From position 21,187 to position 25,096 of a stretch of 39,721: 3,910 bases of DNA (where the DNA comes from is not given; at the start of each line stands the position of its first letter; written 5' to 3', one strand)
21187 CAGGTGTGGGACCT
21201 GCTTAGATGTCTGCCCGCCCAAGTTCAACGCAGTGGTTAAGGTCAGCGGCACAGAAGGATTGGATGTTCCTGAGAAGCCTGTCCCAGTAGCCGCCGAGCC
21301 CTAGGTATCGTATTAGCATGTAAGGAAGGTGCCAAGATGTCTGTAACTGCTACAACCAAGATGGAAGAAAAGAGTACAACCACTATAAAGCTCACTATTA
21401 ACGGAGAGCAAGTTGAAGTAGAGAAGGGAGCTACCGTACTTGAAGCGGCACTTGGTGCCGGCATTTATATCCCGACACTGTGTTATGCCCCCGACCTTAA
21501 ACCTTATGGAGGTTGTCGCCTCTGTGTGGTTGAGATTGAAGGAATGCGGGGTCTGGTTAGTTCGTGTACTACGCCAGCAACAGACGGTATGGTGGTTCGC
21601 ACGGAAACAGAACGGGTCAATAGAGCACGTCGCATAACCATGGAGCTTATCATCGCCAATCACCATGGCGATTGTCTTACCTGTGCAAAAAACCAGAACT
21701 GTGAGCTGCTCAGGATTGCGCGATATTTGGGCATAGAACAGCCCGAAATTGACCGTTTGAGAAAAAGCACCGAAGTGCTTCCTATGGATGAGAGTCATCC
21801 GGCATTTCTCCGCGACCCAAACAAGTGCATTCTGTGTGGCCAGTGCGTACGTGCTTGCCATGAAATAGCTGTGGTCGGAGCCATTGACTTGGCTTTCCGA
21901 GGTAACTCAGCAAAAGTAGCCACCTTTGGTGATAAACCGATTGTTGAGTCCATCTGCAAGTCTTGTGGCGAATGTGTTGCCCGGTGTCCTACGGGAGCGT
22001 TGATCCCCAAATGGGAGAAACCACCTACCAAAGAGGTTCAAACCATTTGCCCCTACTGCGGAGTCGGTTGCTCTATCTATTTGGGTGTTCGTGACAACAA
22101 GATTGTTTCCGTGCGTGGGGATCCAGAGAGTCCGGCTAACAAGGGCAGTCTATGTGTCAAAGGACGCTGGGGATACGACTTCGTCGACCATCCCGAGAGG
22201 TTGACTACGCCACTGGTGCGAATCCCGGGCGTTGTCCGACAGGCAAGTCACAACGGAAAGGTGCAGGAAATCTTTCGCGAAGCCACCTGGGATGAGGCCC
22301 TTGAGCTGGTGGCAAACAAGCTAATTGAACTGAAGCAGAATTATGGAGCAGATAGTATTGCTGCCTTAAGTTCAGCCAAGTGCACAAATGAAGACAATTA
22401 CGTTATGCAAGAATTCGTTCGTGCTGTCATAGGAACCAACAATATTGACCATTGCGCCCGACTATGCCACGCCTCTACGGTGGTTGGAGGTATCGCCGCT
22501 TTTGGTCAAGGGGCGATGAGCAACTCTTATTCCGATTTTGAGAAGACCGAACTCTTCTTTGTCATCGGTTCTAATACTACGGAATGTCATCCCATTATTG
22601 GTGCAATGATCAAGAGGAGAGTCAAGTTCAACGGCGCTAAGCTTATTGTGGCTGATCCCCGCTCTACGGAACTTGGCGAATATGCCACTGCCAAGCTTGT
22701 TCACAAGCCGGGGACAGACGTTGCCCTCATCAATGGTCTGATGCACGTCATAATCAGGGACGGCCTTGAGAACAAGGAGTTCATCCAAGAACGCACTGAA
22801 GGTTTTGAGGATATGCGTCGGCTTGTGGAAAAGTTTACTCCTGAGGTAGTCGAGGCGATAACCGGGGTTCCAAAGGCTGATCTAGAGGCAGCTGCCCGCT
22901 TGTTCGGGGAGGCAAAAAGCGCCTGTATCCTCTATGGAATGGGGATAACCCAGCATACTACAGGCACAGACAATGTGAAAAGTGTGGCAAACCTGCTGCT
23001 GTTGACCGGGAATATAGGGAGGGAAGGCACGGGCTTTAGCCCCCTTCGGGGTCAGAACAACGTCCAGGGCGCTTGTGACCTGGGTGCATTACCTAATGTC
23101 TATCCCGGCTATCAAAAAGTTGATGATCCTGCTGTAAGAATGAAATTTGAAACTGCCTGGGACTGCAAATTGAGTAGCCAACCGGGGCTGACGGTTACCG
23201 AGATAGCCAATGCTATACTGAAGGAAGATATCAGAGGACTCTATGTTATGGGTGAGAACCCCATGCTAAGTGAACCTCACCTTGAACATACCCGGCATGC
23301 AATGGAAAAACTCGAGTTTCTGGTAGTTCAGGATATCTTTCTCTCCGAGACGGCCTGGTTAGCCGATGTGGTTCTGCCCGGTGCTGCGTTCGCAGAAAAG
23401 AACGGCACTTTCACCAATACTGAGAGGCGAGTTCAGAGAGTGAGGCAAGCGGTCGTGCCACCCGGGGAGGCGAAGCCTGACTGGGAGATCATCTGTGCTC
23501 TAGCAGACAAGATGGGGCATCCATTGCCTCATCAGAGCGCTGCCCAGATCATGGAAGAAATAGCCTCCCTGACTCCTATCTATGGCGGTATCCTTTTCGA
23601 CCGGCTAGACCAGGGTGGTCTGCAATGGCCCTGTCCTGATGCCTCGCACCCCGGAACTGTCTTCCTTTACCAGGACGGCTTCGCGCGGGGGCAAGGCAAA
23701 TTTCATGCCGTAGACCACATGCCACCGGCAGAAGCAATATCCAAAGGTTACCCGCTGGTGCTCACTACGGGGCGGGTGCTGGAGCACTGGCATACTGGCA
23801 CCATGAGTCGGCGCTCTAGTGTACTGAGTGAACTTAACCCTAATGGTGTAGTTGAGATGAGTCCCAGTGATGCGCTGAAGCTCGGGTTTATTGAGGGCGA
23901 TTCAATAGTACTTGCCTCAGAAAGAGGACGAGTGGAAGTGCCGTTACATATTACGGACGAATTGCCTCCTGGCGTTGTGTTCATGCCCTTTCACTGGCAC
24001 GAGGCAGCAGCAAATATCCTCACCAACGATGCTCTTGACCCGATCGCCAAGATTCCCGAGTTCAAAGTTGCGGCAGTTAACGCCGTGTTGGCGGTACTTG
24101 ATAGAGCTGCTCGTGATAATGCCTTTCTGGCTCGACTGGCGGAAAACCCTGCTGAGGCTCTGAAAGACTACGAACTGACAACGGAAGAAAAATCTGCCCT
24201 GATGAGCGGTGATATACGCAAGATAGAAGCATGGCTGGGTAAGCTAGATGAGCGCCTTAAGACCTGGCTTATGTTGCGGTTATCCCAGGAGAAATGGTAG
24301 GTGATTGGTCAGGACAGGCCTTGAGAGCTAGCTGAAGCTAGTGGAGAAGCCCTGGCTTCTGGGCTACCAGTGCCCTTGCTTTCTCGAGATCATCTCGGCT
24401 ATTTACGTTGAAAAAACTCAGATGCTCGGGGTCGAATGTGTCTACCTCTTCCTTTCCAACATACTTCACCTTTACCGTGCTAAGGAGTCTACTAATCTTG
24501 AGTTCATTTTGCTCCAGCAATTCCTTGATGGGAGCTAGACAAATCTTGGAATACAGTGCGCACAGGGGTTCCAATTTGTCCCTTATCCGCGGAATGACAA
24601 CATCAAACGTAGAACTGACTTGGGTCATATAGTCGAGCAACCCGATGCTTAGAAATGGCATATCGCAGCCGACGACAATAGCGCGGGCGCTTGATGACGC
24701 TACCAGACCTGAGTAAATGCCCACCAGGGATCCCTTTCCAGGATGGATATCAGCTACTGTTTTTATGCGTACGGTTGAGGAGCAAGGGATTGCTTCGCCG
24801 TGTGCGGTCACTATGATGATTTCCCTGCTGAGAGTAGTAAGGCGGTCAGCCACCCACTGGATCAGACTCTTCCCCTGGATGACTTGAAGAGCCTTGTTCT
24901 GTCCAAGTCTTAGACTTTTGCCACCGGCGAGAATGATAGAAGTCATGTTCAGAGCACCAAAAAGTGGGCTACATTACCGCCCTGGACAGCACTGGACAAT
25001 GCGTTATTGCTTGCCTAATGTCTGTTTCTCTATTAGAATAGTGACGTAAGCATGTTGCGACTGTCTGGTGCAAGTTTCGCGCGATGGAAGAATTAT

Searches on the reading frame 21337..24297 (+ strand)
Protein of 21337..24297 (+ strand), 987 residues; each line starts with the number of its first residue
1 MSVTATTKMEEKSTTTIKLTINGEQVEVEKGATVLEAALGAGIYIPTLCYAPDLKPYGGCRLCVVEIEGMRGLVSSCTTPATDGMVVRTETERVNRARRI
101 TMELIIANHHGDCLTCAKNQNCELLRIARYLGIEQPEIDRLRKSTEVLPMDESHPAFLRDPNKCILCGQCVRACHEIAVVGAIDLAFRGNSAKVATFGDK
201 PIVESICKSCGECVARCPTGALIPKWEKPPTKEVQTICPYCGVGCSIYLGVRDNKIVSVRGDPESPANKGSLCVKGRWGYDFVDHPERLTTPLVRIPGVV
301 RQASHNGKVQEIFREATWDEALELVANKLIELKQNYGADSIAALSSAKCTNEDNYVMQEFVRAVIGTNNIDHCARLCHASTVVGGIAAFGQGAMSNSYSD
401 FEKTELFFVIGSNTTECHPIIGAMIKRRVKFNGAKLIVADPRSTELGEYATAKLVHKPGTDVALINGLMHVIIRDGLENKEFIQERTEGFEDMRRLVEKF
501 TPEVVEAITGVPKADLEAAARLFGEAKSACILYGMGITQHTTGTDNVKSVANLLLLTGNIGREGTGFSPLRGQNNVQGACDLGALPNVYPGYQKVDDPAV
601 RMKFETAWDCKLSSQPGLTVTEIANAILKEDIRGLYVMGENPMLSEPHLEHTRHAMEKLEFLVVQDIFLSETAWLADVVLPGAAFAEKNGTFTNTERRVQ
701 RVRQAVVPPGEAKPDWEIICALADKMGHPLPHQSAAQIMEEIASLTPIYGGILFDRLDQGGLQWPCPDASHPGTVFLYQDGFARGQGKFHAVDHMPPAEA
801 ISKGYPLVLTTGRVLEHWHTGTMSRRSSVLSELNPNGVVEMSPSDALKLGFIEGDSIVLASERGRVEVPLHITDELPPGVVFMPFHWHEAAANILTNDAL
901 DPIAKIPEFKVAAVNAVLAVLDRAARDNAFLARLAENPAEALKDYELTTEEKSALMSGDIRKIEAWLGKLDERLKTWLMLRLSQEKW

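Call 7: search_protein_families(library=pfam, proteins=[window:21337-24297:+], max_evalue=0.00001)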
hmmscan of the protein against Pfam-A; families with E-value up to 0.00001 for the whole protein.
window:21337-24297:+ (987 aa): 9 families
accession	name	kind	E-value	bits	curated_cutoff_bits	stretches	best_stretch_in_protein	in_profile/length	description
PF00384.28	Molybdopterin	-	3.2e-89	299.9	24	1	288-724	1-352/353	Molybdopterin oxidoreductase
PF01568.27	Molydop_binding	-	1.2e-33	115.8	26.8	1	807-912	1-109/110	Molydopterin dinucleotide binding domain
PF13510.11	Fer2_4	-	3e-22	78.9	22.8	1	15-91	2-81/82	2Fe-2S iron-sulfur cluster binding domain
PF04879.21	Molybdop_Fe4S4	-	1.2e-21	76.9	22.7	1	232-285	2-55/55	Molybdopterin oxidoreductase Fe4S4 domain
PF10588.14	NADH-G_4Fe-4S_3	-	9.6e-13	47.9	27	1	98-135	1-38/40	NADH-ubiquinone oxidoreductase-G iron-sulfur binding region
PF12838.12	Fer4_7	-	4e-08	34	27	1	163-221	1-52/52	4Fe-4S dicluster domain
PF00111.32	Fer2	-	2.3e-07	31.1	21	1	20-68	2-48/77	2Fe-2S iron-sulfur cluster binding domain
PF00037.32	Fer4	-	2.5e-07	30.7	21.1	0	202-222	3-23/24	4Fe-4S binding domain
PF22117.2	Fer4_Nqo3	-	3.4e-07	30.8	27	1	161-222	8-66/67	NADH-quinone oxidoreductase subunit 3, ferredoxin-like domain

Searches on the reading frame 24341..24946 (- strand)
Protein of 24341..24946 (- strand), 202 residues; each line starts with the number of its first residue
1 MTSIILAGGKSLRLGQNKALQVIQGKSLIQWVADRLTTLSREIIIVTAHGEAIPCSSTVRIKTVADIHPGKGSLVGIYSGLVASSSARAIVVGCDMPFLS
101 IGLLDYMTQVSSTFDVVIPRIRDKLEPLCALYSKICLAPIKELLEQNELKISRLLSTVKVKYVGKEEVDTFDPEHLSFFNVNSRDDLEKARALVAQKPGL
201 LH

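Call 7: search_protein_families(library=pfam, proteins=[window:24341-24946:-], max_evalue=0.00001)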
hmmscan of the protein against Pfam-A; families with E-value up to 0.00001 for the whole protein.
window:24341-24946:- (202 aa): 1 family
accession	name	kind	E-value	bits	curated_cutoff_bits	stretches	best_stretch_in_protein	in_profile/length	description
PF12804.13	NTP_transf_3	-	4.3e-32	111.9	27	1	4-149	2-150/160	MobA-like NTP transferase domain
